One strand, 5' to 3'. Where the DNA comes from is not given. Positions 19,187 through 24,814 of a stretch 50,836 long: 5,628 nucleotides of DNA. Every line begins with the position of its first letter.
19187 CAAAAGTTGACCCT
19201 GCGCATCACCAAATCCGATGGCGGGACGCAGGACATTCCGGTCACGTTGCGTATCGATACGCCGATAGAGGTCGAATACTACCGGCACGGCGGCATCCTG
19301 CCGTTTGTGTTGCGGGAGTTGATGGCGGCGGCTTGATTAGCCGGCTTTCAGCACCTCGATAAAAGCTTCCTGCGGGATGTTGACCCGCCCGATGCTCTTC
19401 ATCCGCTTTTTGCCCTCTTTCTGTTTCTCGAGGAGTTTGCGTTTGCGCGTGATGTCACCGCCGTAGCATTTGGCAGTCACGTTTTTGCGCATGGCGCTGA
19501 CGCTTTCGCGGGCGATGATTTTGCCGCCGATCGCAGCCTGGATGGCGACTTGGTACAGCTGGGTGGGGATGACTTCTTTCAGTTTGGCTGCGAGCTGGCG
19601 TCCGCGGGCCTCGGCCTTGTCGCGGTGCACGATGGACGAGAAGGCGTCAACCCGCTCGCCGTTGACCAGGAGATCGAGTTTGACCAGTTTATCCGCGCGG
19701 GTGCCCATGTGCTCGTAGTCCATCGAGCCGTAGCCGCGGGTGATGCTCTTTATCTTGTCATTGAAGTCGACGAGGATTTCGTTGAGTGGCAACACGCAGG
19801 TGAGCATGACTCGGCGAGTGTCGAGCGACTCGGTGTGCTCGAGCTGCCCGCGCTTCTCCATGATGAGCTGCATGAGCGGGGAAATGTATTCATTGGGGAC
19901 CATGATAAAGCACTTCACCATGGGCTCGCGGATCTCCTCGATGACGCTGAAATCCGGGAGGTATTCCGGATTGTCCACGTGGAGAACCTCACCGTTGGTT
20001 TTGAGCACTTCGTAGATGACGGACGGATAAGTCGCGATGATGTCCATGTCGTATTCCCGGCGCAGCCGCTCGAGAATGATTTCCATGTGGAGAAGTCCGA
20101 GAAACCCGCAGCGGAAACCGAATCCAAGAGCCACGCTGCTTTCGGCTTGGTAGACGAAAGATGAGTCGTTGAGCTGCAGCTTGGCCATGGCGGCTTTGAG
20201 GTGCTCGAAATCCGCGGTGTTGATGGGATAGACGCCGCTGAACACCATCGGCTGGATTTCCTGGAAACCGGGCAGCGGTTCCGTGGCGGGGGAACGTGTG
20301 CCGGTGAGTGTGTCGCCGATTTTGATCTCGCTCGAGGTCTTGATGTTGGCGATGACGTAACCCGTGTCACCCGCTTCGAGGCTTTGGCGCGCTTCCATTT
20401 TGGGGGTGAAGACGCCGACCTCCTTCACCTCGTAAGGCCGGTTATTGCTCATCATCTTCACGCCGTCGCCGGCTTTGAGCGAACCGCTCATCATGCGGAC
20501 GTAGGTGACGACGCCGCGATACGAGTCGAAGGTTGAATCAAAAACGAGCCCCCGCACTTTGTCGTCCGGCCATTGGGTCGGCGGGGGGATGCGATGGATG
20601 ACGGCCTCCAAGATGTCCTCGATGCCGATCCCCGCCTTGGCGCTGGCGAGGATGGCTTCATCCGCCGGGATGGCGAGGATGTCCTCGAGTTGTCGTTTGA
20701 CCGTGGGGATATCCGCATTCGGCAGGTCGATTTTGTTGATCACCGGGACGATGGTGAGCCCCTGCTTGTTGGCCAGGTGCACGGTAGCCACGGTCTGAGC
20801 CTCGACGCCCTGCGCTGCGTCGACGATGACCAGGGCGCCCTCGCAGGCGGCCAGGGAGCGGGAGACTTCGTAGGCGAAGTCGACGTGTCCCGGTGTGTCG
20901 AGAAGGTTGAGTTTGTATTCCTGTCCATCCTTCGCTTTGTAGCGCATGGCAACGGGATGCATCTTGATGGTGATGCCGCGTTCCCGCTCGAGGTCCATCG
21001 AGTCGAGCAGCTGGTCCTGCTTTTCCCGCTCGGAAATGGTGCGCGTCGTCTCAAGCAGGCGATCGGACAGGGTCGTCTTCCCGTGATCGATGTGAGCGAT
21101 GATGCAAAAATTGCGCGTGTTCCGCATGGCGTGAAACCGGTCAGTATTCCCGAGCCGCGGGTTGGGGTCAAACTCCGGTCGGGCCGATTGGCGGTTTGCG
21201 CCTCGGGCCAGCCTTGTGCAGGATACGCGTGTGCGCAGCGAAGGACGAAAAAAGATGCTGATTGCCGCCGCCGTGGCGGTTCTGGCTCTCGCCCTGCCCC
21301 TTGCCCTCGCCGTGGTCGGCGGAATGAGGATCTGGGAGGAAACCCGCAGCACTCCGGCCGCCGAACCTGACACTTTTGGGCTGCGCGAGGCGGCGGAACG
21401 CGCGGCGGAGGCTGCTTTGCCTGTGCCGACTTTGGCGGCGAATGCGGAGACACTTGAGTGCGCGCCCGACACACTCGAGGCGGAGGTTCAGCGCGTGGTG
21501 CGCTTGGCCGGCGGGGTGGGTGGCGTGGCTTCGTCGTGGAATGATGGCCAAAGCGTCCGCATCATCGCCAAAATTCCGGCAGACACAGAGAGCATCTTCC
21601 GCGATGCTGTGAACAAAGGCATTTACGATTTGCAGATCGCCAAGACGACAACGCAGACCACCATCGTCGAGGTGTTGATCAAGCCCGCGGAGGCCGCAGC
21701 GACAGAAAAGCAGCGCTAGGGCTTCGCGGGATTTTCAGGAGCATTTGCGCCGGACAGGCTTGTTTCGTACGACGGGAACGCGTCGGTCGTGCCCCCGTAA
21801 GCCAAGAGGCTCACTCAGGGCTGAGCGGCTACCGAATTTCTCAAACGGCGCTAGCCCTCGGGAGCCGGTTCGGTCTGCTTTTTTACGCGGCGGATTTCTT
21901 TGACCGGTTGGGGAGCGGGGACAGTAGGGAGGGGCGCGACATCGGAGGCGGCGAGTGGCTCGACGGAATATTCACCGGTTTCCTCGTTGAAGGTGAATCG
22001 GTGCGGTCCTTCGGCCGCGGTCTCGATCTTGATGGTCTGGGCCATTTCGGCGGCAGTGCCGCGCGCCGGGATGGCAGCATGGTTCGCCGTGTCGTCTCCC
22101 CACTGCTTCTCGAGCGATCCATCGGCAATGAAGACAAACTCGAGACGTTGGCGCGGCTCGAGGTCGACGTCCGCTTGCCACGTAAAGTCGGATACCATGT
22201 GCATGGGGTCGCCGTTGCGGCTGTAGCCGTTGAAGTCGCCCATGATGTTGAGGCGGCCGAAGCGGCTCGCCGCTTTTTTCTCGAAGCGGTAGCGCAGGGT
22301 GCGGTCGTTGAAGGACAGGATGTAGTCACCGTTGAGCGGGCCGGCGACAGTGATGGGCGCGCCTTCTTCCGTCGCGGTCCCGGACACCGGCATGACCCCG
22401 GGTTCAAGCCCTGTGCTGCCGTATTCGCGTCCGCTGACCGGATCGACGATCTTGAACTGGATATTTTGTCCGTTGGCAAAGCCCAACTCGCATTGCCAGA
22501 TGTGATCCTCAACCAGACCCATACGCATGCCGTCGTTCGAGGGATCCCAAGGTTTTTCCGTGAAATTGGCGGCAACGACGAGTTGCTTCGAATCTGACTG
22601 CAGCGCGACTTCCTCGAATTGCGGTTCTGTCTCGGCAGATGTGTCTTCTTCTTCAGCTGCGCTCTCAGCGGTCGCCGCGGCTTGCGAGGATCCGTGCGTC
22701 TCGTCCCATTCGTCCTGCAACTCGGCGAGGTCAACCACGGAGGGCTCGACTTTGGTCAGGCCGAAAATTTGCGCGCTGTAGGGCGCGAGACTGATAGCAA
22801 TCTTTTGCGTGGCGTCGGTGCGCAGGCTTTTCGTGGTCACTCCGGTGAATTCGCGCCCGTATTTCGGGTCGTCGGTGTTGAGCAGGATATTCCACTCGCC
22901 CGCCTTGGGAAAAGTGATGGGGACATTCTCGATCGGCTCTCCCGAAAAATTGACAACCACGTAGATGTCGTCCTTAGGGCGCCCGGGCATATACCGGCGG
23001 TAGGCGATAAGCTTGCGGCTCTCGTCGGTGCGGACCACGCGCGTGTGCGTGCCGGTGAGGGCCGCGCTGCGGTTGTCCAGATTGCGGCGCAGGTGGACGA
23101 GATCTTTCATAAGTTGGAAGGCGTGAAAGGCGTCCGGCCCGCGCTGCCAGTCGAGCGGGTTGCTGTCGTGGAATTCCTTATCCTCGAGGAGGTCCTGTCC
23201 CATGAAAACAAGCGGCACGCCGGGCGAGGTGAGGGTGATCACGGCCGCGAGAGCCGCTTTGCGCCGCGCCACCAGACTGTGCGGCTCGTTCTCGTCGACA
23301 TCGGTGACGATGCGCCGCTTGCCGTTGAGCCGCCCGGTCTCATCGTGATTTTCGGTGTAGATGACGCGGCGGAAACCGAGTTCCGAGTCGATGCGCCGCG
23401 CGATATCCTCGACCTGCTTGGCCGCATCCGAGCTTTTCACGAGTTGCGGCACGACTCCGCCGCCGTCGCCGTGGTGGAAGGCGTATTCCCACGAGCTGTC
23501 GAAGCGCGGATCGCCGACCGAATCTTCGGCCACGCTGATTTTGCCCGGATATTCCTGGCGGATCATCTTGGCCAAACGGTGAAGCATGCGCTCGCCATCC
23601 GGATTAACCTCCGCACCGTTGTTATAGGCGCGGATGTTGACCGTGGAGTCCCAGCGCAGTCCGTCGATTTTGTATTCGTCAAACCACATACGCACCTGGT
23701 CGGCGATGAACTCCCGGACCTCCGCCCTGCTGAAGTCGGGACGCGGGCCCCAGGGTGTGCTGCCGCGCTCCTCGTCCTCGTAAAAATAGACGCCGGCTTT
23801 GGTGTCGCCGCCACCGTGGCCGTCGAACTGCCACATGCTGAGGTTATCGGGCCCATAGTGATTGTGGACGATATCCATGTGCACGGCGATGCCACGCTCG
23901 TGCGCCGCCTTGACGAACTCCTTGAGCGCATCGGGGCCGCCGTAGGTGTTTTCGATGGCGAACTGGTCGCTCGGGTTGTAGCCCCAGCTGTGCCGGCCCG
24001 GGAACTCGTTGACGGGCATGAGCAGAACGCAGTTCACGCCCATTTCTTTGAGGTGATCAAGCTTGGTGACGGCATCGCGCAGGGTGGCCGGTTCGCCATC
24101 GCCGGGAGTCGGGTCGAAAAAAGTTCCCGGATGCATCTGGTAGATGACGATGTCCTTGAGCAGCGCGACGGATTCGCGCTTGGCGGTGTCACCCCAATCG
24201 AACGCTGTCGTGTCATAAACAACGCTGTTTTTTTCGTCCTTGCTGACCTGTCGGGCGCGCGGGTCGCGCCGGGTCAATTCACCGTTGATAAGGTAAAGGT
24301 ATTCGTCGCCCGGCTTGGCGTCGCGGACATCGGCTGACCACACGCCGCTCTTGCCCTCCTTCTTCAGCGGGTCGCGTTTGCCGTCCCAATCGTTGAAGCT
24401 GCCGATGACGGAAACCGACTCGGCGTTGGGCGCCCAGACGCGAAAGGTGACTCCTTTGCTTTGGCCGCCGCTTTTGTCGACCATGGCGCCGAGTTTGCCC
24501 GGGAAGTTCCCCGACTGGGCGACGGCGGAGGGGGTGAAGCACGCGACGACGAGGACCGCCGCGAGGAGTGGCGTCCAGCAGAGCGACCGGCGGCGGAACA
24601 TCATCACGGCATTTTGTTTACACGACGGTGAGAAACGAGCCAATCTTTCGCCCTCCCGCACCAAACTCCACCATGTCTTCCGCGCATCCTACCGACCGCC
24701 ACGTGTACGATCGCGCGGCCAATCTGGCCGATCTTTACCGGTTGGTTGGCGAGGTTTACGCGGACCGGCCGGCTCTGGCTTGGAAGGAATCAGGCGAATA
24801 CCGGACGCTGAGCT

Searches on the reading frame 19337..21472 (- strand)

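Call 43: search_protein_families(library=pfam, proteins=[window:19337-21472:-], max_evalue=0.00001)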
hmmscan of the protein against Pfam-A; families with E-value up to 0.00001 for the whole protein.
window:19337-21472:- (711 aa): 5 families
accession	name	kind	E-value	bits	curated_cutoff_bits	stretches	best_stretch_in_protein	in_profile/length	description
PF00009.33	GTP_EFTU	-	1e-54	185.4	26.5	1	118-297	2-188/188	Elongation factor Tu GTP binding domain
PF06421.17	LepA_C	-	2.6e-50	169.5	29.7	1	603-709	1-107/107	GTP-binding protein LepA C-terminus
PF00679.30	EFG_C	-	8.1e-19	67.9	27.9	1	514-588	2-75/89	Elongation factor G C-terminus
PF03144.31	GTP_EFTU_D2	-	4.9e-13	49.7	30.3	1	320-390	1-73/73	Elongation factor Tu domain 2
PF22042.2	EF-G_D2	-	4.5e-08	33.5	27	1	306-390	2-82/84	Elongation factor G domain 2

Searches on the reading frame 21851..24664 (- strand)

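Call 43: search_protein_families(library=pfam, proteins=[window:21851-24664:-], max_evalue=0.00001)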
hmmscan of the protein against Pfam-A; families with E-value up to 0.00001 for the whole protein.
window:21851-24664:- (937 aa): 3 families
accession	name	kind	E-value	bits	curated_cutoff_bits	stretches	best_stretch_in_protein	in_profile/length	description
PF00128.31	Alpha-amylase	-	1.1e-22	81.3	22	1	194-274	17-96/446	Alpha amylase, catalytic domain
PF02922.24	CBM_48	-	4.5e-22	78.6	22.4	1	57-129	1-71/83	Carbohydrate-binding module 48 (Isoamylase N-terminal domain)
PF02806.24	Alpha-amylase_C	-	4.7e-14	52.9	21.2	1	546-634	5-92/95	Alpha amylase, C-terminal all-beta domain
